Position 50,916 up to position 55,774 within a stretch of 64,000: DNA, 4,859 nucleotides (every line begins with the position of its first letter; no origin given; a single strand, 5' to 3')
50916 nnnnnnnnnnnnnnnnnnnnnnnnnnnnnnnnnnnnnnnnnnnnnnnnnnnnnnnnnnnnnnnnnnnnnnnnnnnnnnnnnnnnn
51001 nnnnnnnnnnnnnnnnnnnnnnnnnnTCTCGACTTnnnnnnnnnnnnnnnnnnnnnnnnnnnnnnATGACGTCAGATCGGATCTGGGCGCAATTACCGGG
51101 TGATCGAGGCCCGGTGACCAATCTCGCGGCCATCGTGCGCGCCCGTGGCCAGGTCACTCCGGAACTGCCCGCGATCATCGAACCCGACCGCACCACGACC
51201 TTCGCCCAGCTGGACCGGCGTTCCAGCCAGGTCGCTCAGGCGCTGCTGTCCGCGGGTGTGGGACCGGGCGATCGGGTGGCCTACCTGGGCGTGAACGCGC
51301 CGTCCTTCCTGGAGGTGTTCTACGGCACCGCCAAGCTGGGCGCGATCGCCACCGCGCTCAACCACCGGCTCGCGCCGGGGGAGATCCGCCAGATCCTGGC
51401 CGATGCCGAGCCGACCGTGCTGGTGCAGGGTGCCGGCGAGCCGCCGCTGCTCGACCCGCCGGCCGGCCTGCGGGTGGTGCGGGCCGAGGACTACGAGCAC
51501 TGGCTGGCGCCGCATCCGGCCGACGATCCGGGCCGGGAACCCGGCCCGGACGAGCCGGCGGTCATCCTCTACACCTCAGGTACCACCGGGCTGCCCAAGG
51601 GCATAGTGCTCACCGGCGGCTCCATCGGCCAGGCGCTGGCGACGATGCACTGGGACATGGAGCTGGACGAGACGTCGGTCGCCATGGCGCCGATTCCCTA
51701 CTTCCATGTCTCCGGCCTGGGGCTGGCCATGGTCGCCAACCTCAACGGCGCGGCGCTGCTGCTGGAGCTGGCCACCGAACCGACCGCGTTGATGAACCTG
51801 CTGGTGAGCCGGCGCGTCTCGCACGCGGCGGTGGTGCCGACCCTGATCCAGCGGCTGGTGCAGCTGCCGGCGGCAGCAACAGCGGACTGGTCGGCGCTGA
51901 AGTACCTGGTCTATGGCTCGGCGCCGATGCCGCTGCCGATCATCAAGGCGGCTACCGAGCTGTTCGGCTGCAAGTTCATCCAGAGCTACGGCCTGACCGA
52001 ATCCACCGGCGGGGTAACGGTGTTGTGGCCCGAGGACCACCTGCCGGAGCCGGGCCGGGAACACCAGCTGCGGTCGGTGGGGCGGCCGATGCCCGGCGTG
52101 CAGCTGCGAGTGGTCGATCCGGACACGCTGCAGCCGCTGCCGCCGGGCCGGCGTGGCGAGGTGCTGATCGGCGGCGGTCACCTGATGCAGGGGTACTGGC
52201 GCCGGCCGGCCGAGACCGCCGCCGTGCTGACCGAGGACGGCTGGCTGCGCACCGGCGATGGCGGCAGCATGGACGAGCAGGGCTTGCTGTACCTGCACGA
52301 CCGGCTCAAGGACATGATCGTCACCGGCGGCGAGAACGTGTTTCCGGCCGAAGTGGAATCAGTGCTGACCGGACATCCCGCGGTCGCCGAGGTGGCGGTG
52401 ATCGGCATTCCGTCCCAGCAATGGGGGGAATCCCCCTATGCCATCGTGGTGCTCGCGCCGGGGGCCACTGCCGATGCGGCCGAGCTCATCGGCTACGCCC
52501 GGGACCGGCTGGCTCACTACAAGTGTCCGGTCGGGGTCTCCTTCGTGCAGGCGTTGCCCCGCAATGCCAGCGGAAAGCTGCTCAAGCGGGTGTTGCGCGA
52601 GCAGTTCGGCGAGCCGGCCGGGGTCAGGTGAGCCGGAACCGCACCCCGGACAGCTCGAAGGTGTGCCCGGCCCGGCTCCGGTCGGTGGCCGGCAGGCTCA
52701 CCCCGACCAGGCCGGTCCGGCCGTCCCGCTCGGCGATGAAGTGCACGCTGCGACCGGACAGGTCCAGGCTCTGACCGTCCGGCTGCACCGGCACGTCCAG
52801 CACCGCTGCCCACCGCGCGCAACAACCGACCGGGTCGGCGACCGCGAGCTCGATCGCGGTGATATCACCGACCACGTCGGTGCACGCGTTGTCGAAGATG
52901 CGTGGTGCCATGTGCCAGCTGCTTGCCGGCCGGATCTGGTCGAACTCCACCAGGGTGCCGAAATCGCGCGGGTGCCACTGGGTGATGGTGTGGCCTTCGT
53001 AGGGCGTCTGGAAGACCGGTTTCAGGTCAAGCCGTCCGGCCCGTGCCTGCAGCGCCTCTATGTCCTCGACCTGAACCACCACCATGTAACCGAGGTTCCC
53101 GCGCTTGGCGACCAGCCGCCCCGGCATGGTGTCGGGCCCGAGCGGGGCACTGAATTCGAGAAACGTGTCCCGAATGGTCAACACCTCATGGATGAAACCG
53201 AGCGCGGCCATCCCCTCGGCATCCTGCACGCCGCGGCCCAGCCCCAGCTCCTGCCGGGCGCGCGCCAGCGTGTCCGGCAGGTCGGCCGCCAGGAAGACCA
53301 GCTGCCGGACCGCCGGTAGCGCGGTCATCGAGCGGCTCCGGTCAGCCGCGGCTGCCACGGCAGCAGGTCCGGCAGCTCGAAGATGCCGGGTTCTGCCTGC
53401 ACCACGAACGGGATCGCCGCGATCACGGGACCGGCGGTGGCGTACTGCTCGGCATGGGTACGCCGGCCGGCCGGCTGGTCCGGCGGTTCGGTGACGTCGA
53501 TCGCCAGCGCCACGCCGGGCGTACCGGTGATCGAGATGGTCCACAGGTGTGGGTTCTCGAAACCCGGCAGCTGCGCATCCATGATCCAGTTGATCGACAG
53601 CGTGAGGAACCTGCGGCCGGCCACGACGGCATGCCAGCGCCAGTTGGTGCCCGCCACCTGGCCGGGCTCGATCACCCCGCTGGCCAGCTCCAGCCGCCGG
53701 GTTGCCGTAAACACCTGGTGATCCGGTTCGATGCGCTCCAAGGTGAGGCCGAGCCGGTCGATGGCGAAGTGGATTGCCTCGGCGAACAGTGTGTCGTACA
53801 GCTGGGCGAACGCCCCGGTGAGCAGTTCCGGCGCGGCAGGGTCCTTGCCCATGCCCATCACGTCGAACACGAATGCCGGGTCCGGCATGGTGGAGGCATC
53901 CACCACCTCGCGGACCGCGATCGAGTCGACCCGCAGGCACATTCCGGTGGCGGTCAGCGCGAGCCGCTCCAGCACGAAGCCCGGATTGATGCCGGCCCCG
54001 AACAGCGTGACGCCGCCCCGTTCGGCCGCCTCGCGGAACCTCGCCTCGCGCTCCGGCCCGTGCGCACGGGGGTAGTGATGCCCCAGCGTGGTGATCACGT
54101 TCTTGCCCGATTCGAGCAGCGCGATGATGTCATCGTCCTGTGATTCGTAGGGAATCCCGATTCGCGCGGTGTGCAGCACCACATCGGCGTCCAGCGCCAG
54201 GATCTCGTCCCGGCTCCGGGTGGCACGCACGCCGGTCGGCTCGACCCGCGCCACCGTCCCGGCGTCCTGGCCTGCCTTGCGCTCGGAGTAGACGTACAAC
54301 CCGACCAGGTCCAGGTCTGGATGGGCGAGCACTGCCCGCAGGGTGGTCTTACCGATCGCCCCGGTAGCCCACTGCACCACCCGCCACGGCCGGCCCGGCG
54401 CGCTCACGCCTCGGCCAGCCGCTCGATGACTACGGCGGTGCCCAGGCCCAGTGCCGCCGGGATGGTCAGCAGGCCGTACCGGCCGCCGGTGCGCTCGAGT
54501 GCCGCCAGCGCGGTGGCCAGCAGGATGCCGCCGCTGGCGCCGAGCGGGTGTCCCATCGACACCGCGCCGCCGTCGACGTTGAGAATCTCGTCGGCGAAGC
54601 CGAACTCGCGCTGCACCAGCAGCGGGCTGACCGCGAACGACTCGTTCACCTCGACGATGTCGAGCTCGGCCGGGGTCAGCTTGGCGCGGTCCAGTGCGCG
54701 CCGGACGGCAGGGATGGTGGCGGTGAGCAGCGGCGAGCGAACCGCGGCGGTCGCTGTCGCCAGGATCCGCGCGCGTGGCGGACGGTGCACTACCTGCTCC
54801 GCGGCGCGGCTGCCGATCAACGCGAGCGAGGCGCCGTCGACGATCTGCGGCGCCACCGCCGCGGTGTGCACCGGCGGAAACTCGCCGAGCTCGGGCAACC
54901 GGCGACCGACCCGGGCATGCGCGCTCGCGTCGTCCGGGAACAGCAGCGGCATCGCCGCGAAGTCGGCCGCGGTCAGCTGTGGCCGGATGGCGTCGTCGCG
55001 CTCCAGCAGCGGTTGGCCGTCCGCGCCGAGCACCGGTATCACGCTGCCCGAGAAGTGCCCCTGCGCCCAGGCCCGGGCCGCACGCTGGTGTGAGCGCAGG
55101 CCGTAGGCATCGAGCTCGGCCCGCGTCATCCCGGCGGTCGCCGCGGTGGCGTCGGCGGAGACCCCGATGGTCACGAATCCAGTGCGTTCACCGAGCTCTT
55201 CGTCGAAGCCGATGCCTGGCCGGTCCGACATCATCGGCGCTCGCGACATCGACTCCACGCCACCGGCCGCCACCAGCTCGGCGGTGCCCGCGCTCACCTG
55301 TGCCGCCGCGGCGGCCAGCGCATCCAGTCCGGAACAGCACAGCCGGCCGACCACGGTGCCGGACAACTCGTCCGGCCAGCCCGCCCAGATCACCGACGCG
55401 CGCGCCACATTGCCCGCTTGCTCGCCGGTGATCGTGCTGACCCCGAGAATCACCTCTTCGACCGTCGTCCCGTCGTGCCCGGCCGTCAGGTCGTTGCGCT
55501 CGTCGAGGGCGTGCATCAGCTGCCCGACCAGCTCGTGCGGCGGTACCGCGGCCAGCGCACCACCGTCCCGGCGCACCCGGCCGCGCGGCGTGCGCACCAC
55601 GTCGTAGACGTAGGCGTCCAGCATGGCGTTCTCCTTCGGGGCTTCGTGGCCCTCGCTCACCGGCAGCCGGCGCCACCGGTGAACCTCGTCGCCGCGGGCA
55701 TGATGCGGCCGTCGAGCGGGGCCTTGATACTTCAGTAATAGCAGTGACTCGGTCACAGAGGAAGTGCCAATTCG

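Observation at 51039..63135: Shared 16-bp motif at all three promoter regions of the acyl-CoA cluster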

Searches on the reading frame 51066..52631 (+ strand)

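Call 15: search_protein_families(library=pfam, proteins=[window:51066-52631:+])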
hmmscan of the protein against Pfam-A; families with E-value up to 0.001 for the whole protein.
window:51066-52631:+ (521 aa): 2 families
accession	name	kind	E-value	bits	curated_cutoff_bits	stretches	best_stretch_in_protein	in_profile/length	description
PF00501.34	AMP-binding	-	2e-82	277.5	29.9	1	26-378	3-384/384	AMP-binding enzyme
PF13193.12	AMP-binding_C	-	1.2e-23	84.2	24.5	1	429-504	1-76/76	AMP-binding enzyme C-terminal domain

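Call 16: search_protein_families(library=ncbifam, proteins=[window:51066-52631:+])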
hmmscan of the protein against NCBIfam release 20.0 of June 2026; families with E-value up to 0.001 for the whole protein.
window:51066-52631:+ (521 aa): 107 families (the best 25 are shown)
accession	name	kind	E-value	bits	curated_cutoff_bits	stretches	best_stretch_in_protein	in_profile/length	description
NF004837.0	PRK06187.1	subfamily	5e-143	477.1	476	1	18-515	8-523/531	long-chain-fatty-acid--CoA ligase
NF006182.0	PRK08316.1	subfamily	2.5e-102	343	663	1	20-516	13-519/523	fatty acyl-CoA synthetase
NF005676.0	PRK07470.1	equivalog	2e-96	323.8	774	1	17-514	19-529/544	acyl-CoA synthetase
NF006181.0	PRK08314.1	subfamily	2.7e-93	313.2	705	2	155-513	197-553/563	long-chain-fatty-acid--CoA ligase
NF002966.0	PRK03640.1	equivalog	1.6e-92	310.6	556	1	25-513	9-479/483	o-succinylbenzoate--CoA ligase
NF006572.0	PRK09088.1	equivalog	5.9e-92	308.9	696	1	41-513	26-486/491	acyl-CoA synthetase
NF005801.1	PRK07656.1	equivalog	3e-91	306.6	657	2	159-511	161-500/500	FadD3 family acyl-CoA ligase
NF052580.1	Str24CoAsynCasG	equivalog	2.5e-90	303.4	750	1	37-510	59-546/548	steroid-24-oyl-CoA synthetase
NF004797.0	PRK06145.1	equivalog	4.6e-89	299.1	850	1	19-514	3-495/499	acyl-CoA synthetase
NF005857.1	PRK07786.1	exception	5.1e-89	299.1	733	1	30-515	21-513/513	fatty-acid--CoA ligase FadD5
NF005702.0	PRK07514.1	subfamily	3.2e-88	296.3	558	1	22-515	7-501/506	malonyl-CoA synthase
NF004114.0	PRK05605.1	equivalog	5e-88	295.8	766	2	157-514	216-569/575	long-chain-fatty-acid--CoA ligase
NF005307.0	PRK06839.1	equivalog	2.4e-87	293.7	748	1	19-513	3-492/496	o-succinylbenzoate--CoA ligase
NF009071.0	PRK12406.1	subfamily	4.6e-87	292.6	701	2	140-518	134-506/510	acyl-CoA synthetase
NF052269.1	Staph_lig_FadD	equivalog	4.7e-86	289.1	650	1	24-513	6-492/499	long-chain-fatty-acid--CoA ligase FadD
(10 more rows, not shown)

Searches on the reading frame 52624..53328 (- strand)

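Call 15: search_protein_families(library=pfam, proteins=[window:52624-53328:-])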
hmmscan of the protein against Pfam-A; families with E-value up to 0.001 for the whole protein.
window:52624-53328:- (234 aa): 0 families

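Call 16: search_protein_families(library=ncbifam, proteins=[window:52624-53328:-])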
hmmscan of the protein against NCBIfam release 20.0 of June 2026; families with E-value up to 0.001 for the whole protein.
window:52624-53328:- (234 aa): 1 family
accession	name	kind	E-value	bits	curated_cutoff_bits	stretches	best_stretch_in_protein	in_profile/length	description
TIGR03081.1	metmalonyl_epim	equivalog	0.00089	19.8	114.95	0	29-130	22-128/129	methylmalonyl-CoA epimerase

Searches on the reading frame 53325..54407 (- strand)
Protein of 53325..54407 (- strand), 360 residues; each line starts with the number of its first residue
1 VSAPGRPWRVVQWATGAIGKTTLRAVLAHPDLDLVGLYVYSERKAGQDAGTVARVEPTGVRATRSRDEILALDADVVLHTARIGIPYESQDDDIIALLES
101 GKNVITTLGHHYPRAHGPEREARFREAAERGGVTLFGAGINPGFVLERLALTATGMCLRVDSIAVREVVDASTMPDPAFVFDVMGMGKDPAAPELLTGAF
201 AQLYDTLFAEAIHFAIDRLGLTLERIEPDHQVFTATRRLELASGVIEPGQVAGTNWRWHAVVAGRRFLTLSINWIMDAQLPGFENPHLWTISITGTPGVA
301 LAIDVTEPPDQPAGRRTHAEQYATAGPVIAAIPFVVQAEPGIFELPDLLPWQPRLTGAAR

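Call 15: search_protein_families(library=pfam, proteins=[window:53325-54407:-])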
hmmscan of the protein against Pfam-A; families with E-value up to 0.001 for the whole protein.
window:53325-54407:- (360 aa): 2 families
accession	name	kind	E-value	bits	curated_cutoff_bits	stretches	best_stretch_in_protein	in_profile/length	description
PF19328.4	DAP_DH_C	-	4.1e-12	46.6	23.3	1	144-348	1-190/206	2,4-diaminopentanoate dehydrogenase C-terminal domain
PF01113.26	DapB_N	-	3e-05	24.5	25.6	1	14-78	8-72/124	Dihydrodipicolinate reductase, N-terminus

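Call 16: search_protein_families(library=ncbifam, proteins=[window:53325-54407:-])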
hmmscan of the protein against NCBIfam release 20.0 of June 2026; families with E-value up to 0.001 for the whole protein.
window:53325-54407:- (360 aa): 2 families
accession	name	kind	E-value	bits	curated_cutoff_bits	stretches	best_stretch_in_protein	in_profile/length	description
NF040740.1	ornith_Ord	equivalog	1.2e-36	126.9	400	1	9-348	2-327/335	2,4-diaminopentanoate dehydrogenase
TIGR00036.1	dapB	equivalog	3.5e-05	23.5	122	1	10-81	5-80/270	4-hydroxy-tetrahydrodipicolinate reductase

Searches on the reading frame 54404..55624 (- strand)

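Call 15: search_protein_families(library=pfam, proteins=[window:54404-55624:-])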
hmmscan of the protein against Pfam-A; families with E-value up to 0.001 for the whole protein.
window:54404-55624:- (406 aa): 3 families
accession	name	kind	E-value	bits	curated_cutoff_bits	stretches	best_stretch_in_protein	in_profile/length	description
PF00108.29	Thiolase_N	-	2.9e-34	119.1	26.4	1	9-229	3-233/260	Thiolase, N-terminal domain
PF02803.24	Thiolase_C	-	5.1e-29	100.9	27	1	283-402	3-123/123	Thiolase, C-terminal domain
PF22691.2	Thiolase_C_1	-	9e-06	25.9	28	1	295-345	12-62/144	Thiolase C-terminal domain-like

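Call 16: search_protein_families(library=ncbifam, proteins=[window:54404-55624:-])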
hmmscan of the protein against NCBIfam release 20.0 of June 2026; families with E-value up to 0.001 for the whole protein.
window:54404-55624:- (406 aa): 41 families (the best 25 are shown)
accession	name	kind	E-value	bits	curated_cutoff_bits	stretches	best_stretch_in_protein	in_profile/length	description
NF006090.0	PRK08242.1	equivalog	1.5e-108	363.5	514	1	1-403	1-402/402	acetyl-CoA C-acetyltransferase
TIGR01930.1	AcCoA-C-Actrans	subfamily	8.6e-90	301.4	240.55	1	6-401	1-385/385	acetyl-CoA C-acyltransferase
NF004682.0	PRK06025.1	subfamily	3.3e-79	266.9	568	1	1-403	1-417/417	acetyl-CoA C-acetyltransferase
NF006551.0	PRK09050.1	subfamily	7.5e-71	239.3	605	1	1-403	1-401/401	3-oxoadipyl-CoA thiolase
TIGR02430.1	pcaF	equivalog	2.7e-69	234.1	597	1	3-403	2-400/400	3-oxoadipyl-CoA thiolase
NF005865.0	PRK07801.1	equivalog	5.8e-69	233.1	591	1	1-403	1-382/382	acetyl-CoA C-acetyltransferase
NF006001.0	PRK08131.1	equivalog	4.8e-68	229.9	622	1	1-403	1-400/401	3-oxoadipyl-CoA thiolase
NF005077.0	PRK06504.1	subfamily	3.8e-64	217.2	590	1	1-403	1-390/390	acetyl-CoA C-acetyltransferase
NF006510.0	PRK08947.1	equivalog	1.2e-62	212.1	519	1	3-403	3-387/387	acetyl-CoA C-acyltransferase FadA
NF006552.0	PRK09051.1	subfamily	1.1e-60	206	565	1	9-403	8-395/395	beta-ketothiolase BktB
NF006553.0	PRK09052.1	equivalog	2.5e-60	204.6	567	1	3-403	7-399/399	acetyl-CoA C-acyltransferase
NF005033.0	PRK06445.1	equivalog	1.1e-59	202.6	511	1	3-402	4-394/395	acetyl-CoA C-acetyltransferase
NF005889.0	PRK07850.1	equivalog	7.7e-58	196.4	515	1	4-403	4-387/387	steroid 3-ketoacyl-CoA thiolase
NF004853.0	PRK06205.1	subfamily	1.2e-56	192.5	551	1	3-403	3-403/404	acetyl-CoA C-acetyltransferase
TIGR02445.1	fadA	equivalog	6.6e-56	189.9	591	1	6-402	4-384/385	acetyl-CoA C-acyltransferase FadA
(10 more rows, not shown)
